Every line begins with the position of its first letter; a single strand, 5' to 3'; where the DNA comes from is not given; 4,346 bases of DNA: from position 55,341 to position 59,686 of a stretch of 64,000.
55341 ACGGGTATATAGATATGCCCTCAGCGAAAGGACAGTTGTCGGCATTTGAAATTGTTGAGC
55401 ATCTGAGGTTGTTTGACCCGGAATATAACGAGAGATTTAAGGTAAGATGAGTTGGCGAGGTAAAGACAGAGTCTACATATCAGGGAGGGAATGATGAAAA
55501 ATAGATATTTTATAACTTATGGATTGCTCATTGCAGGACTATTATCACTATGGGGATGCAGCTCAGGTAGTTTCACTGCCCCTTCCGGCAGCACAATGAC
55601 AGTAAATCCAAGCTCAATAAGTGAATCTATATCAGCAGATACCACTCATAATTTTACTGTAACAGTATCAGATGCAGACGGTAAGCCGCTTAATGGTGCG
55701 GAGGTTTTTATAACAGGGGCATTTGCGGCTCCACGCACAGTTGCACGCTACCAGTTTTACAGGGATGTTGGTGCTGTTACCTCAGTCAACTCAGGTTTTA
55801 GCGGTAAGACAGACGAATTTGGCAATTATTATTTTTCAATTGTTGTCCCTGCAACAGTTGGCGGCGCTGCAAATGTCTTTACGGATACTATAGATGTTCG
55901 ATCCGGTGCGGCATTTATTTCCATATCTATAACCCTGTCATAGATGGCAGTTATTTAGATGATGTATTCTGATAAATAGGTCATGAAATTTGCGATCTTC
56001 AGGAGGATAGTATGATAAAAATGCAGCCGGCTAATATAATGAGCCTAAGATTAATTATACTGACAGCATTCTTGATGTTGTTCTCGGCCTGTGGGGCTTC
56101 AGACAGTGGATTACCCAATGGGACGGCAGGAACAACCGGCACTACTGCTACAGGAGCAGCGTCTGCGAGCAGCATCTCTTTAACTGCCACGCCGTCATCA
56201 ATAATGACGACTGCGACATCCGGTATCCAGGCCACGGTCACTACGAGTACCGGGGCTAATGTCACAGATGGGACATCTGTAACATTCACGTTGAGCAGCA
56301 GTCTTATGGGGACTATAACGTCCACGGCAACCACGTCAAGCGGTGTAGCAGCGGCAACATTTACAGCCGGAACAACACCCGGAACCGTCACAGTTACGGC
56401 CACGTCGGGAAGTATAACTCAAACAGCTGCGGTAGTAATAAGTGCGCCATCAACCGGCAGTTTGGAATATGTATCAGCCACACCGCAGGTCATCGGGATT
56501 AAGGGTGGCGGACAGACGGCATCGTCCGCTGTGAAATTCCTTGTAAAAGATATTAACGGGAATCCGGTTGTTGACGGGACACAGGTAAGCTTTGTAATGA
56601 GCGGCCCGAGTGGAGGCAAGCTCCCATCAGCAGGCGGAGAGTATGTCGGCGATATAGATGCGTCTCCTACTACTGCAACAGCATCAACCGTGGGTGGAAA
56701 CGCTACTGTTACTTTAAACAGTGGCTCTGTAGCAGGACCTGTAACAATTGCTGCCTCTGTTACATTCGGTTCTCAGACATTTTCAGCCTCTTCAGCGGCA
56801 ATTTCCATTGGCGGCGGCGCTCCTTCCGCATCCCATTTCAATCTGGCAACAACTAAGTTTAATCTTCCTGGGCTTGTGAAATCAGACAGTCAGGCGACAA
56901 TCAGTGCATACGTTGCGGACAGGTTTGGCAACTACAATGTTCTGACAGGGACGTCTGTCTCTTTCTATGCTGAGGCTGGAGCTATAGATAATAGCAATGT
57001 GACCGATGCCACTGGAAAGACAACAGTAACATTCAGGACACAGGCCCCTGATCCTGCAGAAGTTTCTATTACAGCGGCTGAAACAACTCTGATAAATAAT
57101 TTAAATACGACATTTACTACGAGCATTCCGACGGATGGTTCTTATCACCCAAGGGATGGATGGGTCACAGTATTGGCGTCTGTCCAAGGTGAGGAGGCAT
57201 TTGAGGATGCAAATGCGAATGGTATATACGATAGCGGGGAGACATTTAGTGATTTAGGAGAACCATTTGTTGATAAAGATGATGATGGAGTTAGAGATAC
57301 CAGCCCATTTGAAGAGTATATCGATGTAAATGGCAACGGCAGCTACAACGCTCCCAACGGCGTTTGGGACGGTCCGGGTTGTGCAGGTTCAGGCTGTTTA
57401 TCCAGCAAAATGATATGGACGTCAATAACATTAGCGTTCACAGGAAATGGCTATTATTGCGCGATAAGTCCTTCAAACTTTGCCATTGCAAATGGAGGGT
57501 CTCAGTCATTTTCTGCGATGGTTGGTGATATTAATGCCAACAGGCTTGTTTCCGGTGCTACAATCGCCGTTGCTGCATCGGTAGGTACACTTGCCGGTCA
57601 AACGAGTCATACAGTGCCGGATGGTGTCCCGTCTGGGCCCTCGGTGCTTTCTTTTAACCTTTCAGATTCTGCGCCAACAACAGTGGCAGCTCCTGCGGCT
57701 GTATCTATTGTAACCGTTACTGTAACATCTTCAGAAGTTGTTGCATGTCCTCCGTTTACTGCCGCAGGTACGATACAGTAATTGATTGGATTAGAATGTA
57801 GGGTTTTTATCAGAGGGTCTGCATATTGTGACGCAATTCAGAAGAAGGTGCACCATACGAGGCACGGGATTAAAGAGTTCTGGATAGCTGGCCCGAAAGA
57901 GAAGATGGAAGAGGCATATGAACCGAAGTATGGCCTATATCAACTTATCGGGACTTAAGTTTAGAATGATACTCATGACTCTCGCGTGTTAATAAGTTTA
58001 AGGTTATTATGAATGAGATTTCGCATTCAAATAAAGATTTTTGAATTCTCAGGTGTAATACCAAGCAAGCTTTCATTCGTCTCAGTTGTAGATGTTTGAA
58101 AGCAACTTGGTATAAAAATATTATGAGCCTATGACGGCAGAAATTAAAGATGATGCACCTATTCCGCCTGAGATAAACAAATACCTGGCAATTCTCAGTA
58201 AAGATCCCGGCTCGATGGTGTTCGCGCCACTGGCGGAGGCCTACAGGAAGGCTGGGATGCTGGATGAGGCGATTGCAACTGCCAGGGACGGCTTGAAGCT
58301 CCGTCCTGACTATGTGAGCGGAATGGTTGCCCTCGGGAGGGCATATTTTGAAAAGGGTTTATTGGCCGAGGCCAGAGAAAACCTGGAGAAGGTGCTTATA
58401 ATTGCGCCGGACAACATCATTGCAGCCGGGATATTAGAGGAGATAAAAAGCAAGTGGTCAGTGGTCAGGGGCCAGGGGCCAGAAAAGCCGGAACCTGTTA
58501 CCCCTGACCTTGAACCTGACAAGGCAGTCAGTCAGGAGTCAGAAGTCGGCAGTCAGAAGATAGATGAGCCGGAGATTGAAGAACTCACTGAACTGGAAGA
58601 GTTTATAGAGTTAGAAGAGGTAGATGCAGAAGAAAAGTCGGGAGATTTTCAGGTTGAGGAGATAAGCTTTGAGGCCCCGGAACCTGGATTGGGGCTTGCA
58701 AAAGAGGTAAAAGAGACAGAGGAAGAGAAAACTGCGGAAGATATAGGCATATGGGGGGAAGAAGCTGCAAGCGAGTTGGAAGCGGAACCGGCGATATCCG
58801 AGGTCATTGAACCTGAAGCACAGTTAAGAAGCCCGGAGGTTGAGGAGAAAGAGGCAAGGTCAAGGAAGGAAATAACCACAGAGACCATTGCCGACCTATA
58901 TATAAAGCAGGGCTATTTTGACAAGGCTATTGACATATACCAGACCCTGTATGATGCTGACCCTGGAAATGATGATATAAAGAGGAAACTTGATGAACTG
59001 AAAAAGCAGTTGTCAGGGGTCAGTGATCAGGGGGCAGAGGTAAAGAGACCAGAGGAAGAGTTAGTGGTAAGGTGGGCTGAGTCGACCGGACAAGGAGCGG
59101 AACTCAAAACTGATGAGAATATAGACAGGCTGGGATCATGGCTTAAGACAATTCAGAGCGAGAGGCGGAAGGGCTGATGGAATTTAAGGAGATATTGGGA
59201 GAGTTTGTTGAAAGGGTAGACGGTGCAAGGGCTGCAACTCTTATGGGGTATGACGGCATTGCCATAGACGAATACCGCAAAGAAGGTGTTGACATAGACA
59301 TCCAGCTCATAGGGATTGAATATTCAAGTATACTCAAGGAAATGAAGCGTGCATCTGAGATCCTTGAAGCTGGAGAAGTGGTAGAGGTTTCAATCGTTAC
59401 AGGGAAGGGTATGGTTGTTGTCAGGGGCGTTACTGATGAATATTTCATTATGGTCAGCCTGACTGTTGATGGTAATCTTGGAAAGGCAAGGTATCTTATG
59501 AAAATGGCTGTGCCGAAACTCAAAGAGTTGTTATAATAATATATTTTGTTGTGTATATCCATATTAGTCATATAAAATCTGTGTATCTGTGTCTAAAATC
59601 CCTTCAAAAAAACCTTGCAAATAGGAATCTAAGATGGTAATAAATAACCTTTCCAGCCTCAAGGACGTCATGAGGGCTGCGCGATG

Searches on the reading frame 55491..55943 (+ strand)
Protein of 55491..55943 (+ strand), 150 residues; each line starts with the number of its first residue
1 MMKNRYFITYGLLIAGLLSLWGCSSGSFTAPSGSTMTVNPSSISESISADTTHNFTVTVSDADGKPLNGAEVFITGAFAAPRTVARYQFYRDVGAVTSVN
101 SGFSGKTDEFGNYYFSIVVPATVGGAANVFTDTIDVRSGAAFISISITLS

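Call 5: search_protein_families(library=pfam, proteins=[window:55491-55943:+], max_evalue=1)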
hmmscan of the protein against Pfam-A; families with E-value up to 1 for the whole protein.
window:55491-55943:+ (150 aa): 9 families
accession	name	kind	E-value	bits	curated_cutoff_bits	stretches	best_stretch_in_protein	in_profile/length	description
PF13620.12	CarboxypepD_reg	-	0.0017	19.1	32.3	1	56-120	3-47/82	Carboxypeptidase regulatory-like domain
PF00775.27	Dioxygenase_C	-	0.0023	17.8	27.3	1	56-124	33-97/182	Dioxygenase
PF09134.16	Invasin_D3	-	0.0036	18.2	33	1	31-83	2-51/98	Invasin, domain 3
PF02369.22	Big_1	-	0.0037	17.8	34.9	1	51-75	17-41/93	Bacterial Ig-like domain (group 1)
PF05688.17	BIg21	-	0.028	15.4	27.4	1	54-124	5-83/109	Bacterial Immunoglobulin-like 21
PF24107.1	DUF7382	-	0.031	14.6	27.4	1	53-80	20-47/65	Domain of unknown function (DUF7382)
PF17789.7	MG4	-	0.081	13.6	24.7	1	54-121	17-64/95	Macroglobulin domain MG4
PF13115.11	YtkA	-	0.12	13.5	25.9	1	46-76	16-44/85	YtkA-like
PF17936.7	Big_6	-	0.2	12.4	27.6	0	45-79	15-49/83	Bacterial Ig domain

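Call 11: search_protein_families(library=ncbifam, proteins=[window:55491-55943:+], max_evalue=0.01)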
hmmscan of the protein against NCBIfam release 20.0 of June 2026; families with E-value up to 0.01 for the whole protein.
window:55491-55943:+ (150 aa): 0 families

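Call 22: find_homologous_proteins(query=window:55491-55943:+)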
Query window:55491-55943:+ (150 aa): 16 proteins with E <= 0.001 among 158 candidates.
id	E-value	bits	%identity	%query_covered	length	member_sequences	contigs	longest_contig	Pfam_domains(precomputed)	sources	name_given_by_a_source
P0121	4.8e-89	313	100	99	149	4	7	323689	-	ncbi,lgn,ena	ncbi:MAG: hypothetical protein AABY54_01940 [Deltaproteobacteria bacterium]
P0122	2.3e-81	288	92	99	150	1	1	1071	-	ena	-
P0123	2.7e-74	266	86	99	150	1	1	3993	-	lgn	-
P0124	1.5e-73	263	83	99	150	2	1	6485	-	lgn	-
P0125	1.1e-68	247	79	100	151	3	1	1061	-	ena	-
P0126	2.2e-65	237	74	99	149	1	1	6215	-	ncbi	-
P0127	5.6e-63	229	70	99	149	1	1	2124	PF09134.17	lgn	-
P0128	2.5e-61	224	87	78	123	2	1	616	-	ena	-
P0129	6.8e-49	183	60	99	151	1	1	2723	-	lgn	-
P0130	4.6e-37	145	80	58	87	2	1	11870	-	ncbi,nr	ncbi:MAG: hypothetical protein HY786_02680, partial [Deltaproteobacteria bacterium]|nr:hypothetical 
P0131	5.2e-35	138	51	99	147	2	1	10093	-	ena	-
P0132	1.0e-33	134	50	99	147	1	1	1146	-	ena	-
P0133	6.3e-32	128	52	93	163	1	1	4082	-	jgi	jgi:hypothetical protein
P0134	6.4e-32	128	48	100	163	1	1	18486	-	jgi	jgi:hypothetical protein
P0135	1.0e-12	66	52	48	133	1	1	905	PF02369.23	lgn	-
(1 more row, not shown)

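Call 40: search_solved_structures(query=A2, max_evalue=1)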
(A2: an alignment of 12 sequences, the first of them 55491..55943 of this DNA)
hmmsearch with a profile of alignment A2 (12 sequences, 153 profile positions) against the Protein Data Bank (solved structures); distinct sequences matched with E-value up to 1: 10.
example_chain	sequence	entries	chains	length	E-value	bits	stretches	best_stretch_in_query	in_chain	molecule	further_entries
6eyg_A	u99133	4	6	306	0.031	17.6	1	1-48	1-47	Osmotically activated L-carnitine/choline ABC transporter substrate-binding protein OpuCC | Choline binding protein OpuBC | Choline-binding protein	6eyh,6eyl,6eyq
7e7m_A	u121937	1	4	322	0.048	16.9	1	7-107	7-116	D-ribose ABC transporter substrate-binding protein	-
1dlm_A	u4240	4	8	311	0.063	16.6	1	61-125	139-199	CATECHOL 1,2-DIOXYGENASE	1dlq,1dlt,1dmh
1hzk_A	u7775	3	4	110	0.067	16.5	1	74-141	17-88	C-1027 APOPROTEIN | Apoprotein of C1027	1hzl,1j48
7kwc_AAA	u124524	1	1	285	0.14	15.4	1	1-67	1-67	BtSGBP-B_31-285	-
7kwb_A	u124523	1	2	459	0.18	15.1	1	1-67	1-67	BtSGBP-B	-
5umh_A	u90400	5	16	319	0.21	14.8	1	61-125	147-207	Catechol 1,2-dioxygenase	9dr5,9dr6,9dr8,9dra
9vel_C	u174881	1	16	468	0.33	14.2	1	50-135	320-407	Gp6.1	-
4n01_A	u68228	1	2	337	0.43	13.9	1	2-42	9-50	Periplasmic binding protein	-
8en5_E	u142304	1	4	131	0.95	12.7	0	77-132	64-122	Nanobody 56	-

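Call 67: predict_structure(alignment_id=A3)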
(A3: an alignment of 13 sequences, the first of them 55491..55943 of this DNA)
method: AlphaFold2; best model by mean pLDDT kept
length: 150 residues; sequences in the alignment: 13
mean_pLDDT: 87.2   pTM: 0.75
mean pLDDT of the five models: 87.2, 86.7, 84.6, 83.9, 83.3
residues with pLDDT >= 90: 110; 70-90: 13; 50-70: 18; < 50: 9
segments of 3 or more residues with pLDDT < 50: 19-24
pLDDT, mean of each block of 10 residues (from residue 1): 52 51 62 95 97 98 95 94 91 93 95 98 95 95 97
secondary structure, 60 per line:
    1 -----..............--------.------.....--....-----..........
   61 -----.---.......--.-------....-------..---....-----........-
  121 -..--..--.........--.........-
elements in order: H6-19 E35-39 E42-45 E51-60 E70-76 E87-90 E103-106 E112-119 E130-138 E141-149

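Call 70: fold_search(model_id=the predicted structure, library=pdb)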
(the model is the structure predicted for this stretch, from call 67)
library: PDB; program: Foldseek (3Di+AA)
matches with E <= 10: 1906; with E <= 0.001: 22
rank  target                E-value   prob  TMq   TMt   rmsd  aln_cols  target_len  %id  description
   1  9jz1_A                6.2e-05  1.00  0.45  0.29   7.8       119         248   10  Crystal structure of Nir2 C-terminal domain in complex with phosphate (released 2025-10-15)
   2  4ph8_A                6.6e-05  1.00  0.31  0.31  10.5       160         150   11  Crystal structure of AggA, the major subunit of aggregative adherence fimbriae type I (AAF/I) from the Escherichia col (released 2014-10-01)
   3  9jzp_C                1.1e-04  1.00  0.40  0.30   8.3       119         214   12  Crystal structure of Nir2 C-terminal domain (released 2025-10-15)
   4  7som_J                1.3e-04  1.00  0.44  0.12  10.4       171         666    8  Ciliary C2 central pair apparatus isolated from Chlamydomonas reinhardtii (released 2022-04-13)
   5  9fh8_A                1.5e-04  1.00  0.47  0.27   4.0       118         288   10  Crystal structure of the SPD-2 domain of Apis dorsata CEP192 (released 2025-03-26)
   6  9jtz_B                1.7e-04  1.00  0.41  0.27   8.0       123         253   10  Crystal structure of Nir2 C-terminal domain in complex with phosphatidic acid (released 2025-10-15)
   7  9jz1_C                1.7e-04  1.00  0.39  0.26   8.2       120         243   12  Crystal structure of Nir2 C-terminal domain in complex with phosphate (released 2025-10-15)
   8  9jzp_B                1.8e-04  1.00  0.42  0.28   6.6       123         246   11  Crystal structure of Nir2 C-terminal domain (released 2025-10-15)
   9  9jz1_B                1.9e-04  1.00  0.41  0.27   8.0       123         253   10  Crystal structure of Nir2 C-terminal domain in complex with phosphate (released 2025-10-15)
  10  9jtz_C                2.3e-04  1.00  0.41  0.28   7.9       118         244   12  Crystal structure of Nir2 C-terminal domain in complex with phosphatidic acid (released 2025-10-15)
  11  9jzp_A                2.3e-04  1.00  0.39  0.25   6.8       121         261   12  Crystal structure of Nir2 C-terminal domain (released 2025-10-15)
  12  9jtz_A                2.6e-04  1.00  0.44  0.28   7.8       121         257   11  Crystal structure of Nir2 C-terminal domain in complex with phosphatidic acid (released 2025-10-15)
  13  8p4l_A                4.6e-04  0.99  0.33  0.13  10.2       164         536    8  Beta-N-acetylgalactosaminidase from Niabella aurantiaca (released 2024-01-17)
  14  6rpt_A                5.1e-04  1.00  0.44  0.56   8.0       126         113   10  Structure of tick complement inhibitor CirpT1 complexed with macroglobubulin domain 4 of human complement C5 (released 2020-01-08)
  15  7wwn                  5.1e-04  0.99  0.34  0.33   8.5       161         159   11  Structure of hypothetical protein TTHA1873 from Thermus thermophilus with Potassium mercuric iodide (released 2022-04-06)
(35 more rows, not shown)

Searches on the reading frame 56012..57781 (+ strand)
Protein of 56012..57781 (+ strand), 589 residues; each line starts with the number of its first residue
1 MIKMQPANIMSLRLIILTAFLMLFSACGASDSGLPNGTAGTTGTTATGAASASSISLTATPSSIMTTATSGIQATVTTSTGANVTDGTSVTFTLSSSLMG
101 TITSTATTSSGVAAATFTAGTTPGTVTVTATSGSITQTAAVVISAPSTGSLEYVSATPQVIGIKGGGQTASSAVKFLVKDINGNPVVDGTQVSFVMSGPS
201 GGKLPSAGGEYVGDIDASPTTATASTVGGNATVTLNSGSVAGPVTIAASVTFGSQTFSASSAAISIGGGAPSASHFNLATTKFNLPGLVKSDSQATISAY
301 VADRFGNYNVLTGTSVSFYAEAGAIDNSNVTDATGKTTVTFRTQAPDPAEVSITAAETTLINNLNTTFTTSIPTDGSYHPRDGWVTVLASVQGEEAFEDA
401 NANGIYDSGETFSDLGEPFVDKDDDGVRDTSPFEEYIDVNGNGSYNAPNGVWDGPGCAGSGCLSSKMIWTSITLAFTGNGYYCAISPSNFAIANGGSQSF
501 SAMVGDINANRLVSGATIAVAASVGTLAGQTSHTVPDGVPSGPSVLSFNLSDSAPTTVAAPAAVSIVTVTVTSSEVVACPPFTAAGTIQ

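Call 5: search_protein_families(library=pfam, proteins=[window:56012-57781:+], max_evalue=1)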
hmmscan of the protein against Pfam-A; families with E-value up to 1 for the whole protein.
window:56012-57781:+ (589 aa): 4 families
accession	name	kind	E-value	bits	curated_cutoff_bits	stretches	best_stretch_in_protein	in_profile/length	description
PF09134.16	Invasin_D3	-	7.6e-08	33.2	33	2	52-143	2-95/98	Invasin, domain 3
PF02369.22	Big_1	-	1e-07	32.4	34.9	2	293-369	17-93/93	Bacterial Ig-like domain (group 1)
PF18565.7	Glyco_hydro2_C5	-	0.0063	16.8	32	1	172-249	18-93/103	Glycoside hydrolase family 2 C-terminal domain 5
PF06240.19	COXG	-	0.1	12.7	22.2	1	143-214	50-122/140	Carbon monoxide dehydrogenase subunit G (CoxG)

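Call 11: search_protein_families(library=ncbifam, proteins=[window:56012-57781:+], max_evalue=0.01)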
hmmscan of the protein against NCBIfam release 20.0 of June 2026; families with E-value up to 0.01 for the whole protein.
window:56012-57781:+ (589 aa): 0 families

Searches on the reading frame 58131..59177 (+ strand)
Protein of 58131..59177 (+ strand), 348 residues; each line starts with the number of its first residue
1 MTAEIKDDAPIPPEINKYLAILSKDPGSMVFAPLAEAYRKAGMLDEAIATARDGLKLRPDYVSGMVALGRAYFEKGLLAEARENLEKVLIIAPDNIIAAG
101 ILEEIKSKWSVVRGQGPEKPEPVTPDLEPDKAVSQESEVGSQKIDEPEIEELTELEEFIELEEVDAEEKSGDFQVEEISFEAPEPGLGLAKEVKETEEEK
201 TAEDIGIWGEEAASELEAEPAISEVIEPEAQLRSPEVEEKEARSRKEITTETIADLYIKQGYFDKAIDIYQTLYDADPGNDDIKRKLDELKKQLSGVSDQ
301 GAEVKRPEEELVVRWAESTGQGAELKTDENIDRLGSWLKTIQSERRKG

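Call 10: search_protein_families(library=pfam, proteins=[window:58131-59177:+], max_evalue=0.001)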
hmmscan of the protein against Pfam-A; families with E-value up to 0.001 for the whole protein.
window:58131-59177:+ (348 aa): 10 families
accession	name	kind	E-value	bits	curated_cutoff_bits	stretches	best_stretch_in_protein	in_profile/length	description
PF07719.23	TPR_2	-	2.2e-14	52.7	27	1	66-95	5-34/34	Tetratricopeptide repeat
PF13181.12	TPR_8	-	1.3e-12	47.2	25.7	0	253-279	7-33/34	Tetratricopeptide repeat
PF13428.12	TPR_14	-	2.3e-12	46.7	23.5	0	34-69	7-42/44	Tetratricopeptide repeat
PF13432.12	TPR_16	-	1.1e-10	42.2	32.7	1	34-95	3-64/65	Tetratricopeptide repeat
PF14559.12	TPR_19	-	1.7e-10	41.5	25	1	40-99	3-62/68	Tetratricopeptide repeat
PF00515.34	TPR_1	-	2.5e-08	33.8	27.8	0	68-95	7-34/34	Tetratricopeptide repeat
PF13176.12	TPR_7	-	1.5e-07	31.4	27.9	0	253-280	5-32/36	Tetratricopeptide repeat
PF13414.12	TPR_11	-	1.8e-07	31.2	26.8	0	36-76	2-42/42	TPR repeat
PF13424.12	TPR_12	-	8.7e-07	29.5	30.1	0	34-58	51-75/77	Tetratricopeptide repeat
PF13174.12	TPR_6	-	9.8e-07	29.5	26.3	0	67-94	5-32/33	Tetratricopeptide repeat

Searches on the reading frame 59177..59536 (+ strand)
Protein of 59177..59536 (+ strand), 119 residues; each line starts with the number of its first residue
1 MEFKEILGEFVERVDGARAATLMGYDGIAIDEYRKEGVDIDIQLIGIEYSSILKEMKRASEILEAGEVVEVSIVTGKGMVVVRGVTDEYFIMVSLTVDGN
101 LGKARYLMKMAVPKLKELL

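Call 10: search_protein_families(library=pfam, proteins=[window:59177-59536:+], max_evalue=0.001)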
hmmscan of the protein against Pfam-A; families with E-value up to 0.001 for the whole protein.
window:59177-59536:+ (119 aa): 0 families

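Call 54: search_protein_families(library=pfam, proteins=[window:59177-59536:+], max_evalue=0.01)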
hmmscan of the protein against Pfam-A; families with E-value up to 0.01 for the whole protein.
window:59177-59536:+ (119 aa): 1 family
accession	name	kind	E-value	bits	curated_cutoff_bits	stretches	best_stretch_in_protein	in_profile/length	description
PF03259.23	Robl_LC7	-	0.0014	18.8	23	1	9-93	7-89/91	Roadblock/LC7 domain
